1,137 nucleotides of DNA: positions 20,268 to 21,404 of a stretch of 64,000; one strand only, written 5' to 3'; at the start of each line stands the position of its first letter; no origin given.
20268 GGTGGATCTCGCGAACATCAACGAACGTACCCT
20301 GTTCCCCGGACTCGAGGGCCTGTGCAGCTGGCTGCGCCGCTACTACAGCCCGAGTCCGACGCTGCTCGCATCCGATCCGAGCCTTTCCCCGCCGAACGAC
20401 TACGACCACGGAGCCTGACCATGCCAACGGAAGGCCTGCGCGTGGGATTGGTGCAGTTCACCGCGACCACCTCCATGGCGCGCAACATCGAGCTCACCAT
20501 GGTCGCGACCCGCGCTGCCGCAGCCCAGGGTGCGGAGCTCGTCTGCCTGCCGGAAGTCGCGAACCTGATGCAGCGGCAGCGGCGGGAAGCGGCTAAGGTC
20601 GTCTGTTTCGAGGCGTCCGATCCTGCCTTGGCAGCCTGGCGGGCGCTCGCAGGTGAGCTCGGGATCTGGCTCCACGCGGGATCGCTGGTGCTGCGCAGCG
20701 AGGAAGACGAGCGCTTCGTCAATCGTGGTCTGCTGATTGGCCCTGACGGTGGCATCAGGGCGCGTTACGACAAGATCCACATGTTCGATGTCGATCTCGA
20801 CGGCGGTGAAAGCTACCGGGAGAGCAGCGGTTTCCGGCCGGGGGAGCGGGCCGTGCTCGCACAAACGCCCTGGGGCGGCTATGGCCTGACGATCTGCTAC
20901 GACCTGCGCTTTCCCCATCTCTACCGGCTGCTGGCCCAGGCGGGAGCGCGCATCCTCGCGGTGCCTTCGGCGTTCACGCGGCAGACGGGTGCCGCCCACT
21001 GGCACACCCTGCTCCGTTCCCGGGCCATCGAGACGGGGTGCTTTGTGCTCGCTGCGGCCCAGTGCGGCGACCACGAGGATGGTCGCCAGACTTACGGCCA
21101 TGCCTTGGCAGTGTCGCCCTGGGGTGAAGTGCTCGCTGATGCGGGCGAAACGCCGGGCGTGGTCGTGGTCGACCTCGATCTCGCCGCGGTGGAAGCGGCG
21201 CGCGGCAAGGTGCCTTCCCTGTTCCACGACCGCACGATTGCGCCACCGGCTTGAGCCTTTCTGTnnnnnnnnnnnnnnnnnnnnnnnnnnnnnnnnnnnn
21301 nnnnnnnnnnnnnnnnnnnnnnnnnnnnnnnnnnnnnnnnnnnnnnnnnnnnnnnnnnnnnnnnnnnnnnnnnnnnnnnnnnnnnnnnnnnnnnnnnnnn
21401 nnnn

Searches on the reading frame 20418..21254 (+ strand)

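Call 3: search_protein_families(library=pfam, proteins=[window:20418-21254:+], max_evalue=0.01)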
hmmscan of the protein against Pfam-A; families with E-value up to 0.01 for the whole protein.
window:20418-21254:+ (278 aa): 1 family
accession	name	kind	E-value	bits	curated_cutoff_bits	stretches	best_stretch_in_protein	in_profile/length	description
PF00795.27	CN_hydrolase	-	3.6e-55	187.5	23.2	1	8-262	1-255/256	Carbon-nitrogen hydrolase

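Call 4: search_protein_families(library=ncbifam, proteins=[window:20418-21254:+], max_evalue=0.01)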
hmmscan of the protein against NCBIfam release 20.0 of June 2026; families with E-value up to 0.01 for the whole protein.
window:20418-21254:+ (278 aa): 9 families
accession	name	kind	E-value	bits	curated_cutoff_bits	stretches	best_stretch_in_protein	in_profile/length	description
NF043013.1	DeGluthAmidYersProt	equivalog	6.3e-63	212.5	500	1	36-272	32-269/278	deaminated glutathione amidase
NF033621.1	de_GSH_amidase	exception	1.2e-34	119.9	355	1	9-277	2-258/260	deaminated glutathione amidase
TIGR03381.1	agmatine_aguB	equivalog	1.7e-23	83.3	410.25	1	8-272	2-271/279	N-carbamoylputrescine amidase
NF007757.0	PRK10438.1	equivalog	1.3e-21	77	249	1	6-268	3-247/256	amidohydrolase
NF040852.1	nitrile_Arch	equivalog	1e-17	64.1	500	1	22-271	17-254/262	nitrilase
TIGR00546.1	lnt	equivalog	4.4e-13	49.2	132.9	2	135-217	298-384/395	apolipoprotein N-acyltransferase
NF010588.0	PRK13981.1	equivalog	7.3e-09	34.5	479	1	6-240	4-230/546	NAD+ synthase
NF009803.0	PRK13287.1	equivalog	1.7e-07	30.3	406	1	4-252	11-256/333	formamidase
NF009802.0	PRK13286.1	equivalog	0.0021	17.1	427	1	102-263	117-268/345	aliphatic amidase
